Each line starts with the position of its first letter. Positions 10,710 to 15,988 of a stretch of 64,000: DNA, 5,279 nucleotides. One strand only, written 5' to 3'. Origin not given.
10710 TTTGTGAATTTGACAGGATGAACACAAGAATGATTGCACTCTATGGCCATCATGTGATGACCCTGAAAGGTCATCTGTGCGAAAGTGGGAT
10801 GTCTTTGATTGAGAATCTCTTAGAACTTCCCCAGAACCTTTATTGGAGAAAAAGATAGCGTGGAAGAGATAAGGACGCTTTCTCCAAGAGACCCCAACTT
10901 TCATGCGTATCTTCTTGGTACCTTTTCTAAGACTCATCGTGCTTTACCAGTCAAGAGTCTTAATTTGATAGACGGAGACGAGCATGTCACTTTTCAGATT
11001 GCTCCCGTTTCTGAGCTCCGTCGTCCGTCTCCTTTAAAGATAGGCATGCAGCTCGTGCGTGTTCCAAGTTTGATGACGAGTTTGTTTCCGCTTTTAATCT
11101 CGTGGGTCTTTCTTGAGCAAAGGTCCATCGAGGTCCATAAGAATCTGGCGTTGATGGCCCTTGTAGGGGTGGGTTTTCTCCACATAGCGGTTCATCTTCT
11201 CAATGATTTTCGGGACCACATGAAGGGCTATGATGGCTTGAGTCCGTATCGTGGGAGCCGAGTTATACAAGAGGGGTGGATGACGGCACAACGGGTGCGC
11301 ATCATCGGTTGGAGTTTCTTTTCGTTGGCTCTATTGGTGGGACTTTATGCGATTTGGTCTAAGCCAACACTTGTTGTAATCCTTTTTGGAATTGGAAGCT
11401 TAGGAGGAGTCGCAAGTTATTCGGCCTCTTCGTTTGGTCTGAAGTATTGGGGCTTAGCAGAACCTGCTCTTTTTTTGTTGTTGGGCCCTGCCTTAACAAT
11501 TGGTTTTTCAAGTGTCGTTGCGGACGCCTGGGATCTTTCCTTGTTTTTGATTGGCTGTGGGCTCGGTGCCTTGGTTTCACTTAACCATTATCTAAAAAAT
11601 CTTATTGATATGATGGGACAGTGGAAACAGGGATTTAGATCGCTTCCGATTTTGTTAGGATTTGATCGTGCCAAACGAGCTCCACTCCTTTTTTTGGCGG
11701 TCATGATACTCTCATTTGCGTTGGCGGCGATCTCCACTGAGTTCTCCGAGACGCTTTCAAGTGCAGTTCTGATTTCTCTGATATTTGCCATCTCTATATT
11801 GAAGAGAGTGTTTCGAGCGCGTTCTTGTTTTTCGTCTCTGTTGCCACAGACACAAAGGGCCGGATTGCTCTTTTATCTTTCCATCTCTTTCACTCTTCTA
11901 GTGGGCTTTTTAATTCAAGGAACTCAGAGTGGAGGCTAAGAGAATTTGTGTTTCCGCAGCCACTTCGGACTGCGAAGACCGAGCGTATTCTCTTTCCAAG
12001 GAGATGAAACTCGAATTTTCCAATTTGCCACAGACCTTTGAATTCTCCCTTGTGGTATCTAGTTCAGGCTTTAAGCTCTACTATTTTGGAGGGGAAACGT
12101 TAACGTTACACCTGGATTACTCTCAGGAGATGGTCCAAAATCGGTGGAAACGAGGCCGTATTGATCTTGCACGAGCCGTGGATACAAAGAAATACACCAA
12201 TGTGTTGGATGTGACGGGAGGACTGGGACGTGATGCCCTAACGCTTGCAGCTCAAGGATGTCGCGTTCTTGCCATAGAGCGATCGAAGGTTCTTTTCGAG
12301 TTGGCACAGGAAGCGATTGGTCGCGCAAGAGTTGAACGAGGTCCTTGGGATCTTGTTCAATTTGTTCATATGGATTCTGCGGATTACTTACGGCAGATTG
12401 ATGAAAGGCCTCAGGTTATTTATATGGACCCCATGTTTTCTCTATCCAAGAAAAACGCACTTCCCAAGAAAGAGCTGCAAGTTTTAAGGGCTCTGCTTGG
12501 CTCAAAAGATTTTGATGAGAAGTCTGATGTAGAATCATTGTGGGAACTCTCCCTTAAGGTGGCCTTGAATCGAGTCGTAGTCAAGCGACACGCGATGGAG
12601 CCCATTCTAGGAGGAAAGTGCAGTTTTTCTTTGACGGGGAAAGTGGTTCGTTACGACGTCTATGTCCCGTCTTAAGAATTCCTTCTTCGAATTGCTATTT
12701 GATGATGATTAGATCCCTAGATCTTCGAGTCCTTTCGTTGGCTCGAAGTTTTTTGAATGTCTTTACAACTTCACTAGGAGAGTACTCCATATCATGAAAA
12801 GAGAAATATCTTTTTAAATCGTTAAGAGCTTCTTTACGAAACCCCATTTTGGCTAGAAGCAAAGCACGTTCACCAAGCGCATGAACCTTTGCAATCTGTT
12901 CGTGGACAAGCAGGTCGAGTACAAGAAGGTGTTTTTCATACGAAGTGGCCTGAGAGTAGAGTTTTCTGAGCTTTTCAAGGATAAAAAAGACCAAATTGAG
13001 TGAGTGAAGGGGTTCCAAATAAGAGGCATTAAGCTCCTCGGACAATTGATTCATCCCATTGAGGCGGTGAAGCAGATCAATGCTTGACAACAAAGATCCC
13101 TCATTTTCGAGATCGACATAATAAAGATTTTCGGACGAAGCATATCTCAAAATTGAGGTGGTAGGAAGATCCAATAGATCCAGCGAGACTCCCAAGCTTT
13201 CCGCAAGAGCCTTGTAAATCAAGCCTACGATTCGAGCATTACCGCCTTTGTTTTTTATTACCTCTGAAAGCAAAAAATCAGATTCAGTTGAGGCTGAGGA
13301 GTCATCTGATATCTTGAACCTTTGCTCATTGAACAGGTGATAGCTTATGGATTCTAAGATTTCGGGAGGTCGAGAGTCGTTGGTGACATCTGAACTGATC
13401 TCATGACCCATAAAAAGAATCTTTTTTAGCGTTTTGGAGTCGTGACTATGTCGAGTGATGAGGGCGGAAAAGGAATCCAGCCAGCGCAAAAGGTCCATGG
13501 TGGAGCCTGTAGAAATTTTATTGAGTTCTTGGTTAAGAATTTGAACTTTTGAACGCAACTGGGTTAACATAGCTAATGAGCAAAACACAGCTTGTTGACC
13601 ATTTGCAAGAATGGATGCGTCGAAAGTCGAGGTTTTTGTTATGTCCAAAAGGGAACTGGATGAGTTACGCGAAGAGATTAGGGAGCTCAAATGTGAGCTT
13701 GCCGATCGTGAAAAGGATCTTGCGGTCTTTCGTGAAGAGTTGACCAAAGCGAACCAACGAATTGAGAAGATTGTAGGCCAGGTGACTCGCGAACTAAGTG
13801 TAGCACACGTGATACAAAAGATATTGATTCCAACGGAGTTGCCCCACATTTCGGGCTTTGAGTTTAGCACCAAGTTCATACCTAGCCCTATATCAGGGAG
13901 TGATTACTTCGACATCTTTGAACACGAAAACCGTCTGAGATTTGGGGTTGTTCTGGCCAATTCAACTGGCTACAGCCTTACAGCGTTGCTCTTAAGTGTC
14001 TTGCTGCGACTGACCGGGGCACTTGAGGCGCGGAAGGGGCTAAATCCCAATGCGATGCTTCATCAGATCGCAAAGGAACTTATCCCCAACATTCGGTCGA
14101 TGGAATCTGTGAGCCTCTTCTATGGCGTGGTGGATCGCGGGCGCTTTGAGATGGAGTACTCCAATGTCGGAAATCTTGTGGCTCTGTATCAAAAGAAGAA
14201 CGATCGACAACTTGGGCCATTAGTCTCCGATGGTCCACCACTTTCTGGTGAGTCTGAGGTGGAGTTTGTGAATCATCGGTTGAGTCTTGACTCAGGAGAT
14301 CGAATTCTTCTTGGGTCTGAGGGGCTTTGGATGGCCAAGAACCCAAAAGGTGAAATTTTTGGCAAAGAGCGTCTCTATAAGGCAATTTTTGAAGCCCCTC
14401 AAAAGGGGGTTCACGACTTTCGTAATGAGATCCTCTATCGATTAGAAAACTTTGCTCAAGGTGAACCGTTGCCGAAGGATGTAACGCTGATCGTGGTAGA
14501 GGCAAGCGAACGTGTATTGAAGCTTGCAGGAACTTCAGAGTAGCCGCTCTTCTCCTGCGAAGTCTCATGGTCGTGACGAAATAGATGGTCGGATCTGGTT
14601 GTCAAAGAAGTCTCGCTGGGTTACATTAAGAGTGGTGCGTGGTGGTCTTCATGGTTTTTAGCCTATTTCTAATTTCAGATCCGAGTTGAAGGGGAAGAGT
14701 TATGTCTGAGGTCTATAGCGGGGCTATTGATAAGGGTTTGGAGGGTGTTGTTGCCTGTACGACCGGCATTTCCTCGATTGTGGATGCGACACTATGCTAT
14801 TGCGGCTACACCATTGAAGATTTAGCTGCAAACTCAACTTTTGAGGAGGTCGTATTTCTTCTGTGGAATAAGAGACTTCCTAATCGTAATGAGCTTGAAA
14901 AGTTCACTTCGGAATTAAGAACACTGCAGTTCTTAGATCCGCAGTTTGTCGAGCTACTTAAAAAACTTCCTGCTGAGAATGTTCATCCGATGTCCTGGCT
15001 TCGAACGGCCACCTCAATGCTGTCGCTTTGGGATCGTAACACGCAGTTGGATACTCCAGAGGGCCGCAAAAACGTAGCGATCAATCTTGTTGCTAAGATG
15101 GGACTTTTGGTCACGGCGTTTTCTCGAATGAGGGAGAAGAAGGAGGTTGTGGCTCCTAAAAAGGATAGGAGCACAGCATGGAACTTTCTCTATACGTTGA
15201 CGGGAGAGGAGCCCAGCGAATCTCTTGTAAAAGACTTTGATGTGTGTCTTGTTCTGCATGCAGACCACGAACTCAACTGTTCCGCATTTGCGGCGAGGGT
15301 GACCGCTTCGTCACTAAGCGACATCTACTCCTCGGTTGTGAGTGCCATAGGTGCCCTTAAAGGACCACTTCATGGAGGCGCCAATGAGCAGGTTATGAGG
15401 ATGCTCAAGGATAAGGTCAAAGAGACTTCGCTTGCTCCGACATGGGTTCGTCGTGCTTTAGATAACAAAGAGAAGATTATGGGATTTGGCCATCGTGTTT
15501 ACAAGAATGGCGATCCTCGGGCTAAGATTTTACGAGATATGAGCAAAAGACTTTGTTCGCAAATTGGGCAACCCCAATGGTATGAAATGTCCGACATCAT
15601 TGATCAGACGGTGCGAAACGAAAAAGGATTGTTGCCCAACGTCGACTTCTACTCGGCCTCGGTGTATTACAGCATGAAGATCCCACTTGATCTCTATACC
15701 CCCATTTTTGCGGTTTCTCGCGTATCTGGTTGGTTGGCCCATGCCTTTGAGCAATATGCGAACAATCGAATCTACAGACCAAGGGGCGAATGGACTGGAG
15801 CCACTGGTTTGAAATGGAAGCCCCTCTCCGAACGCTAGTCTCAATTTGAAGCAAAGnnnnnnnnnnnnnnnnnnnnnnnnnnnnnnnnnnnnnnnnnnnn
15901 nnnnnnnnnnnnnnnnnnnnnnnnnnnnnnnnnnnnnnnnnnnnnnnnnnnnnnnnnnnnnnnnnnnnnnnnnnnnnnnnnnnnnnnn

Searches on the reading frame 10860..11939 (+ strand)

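Call 8: search_protein_families(library=pfam, proteins=[window:10860-11939:+], max_evalue=0.001)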
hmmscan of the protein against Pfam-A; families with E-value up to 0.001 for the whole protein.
window:10860-11939:+ (359 aa): 1 family
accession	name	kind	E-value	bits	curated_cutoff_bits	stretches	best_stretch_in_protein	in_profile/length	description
PF01040.23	UbiA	-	3.6e-16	59.7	34.2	1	75-316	2-230/250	UbiA prenyltransferase family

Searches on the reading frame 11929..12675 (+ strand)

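Call 8: search_protein_families(library=pfam, proteins=[window:11929-12675:+], max_evalue=0.001)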
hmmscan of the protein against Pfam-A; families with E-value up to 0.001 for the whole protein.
window:11929-12675:+ (248 aa): 2 families
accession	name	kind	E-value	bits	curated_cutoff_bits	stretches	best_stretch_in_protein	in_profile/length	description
PF04445.19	SAM_MT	-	5.4e-44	150.8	26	1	34-246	11-229/230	Putative SAM-dependent methyltransferase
PF13649.12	Methyltransf_25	-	6.5e-05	24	27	1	92-168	1-73/97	Methyltransferase domain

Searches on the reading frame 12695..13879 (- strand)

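Call 8: search_protein_families(library=pfam, proteins=[window:12695-13879:-], max_evalue=0.001)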
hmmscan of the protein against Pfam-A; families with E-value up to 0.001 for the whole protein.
window:12695-13879:- (394 aa): 2 families
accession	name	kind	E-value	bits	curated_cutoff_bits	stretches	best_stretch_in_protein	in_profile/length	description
PF13369.12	Transglut_core2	-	1.1e-15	57.9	23.5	1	157-294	10-147/155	Transglutaminase-like superfamily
PF13371.12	TPR_9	-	0.00067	20.1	35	0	304-359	1-56/73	Tetratricopeptide repeat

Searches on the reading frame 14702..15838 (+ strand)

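Call 8: search_protein_families(library=pfam, proteins=[window:14702-15838:+], max_evalue=0.001)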
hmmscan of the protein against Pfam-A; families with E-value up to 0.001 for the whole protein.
window:14702-15838:+ (378 aa): 1 family
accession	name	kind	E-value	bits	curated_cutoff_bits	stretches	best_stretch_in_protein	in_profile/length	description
PF00285.26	Citrate_synt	-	3.3e-128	428.2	27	1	12-361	1-357/357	Citrate synthase, C-terminal domain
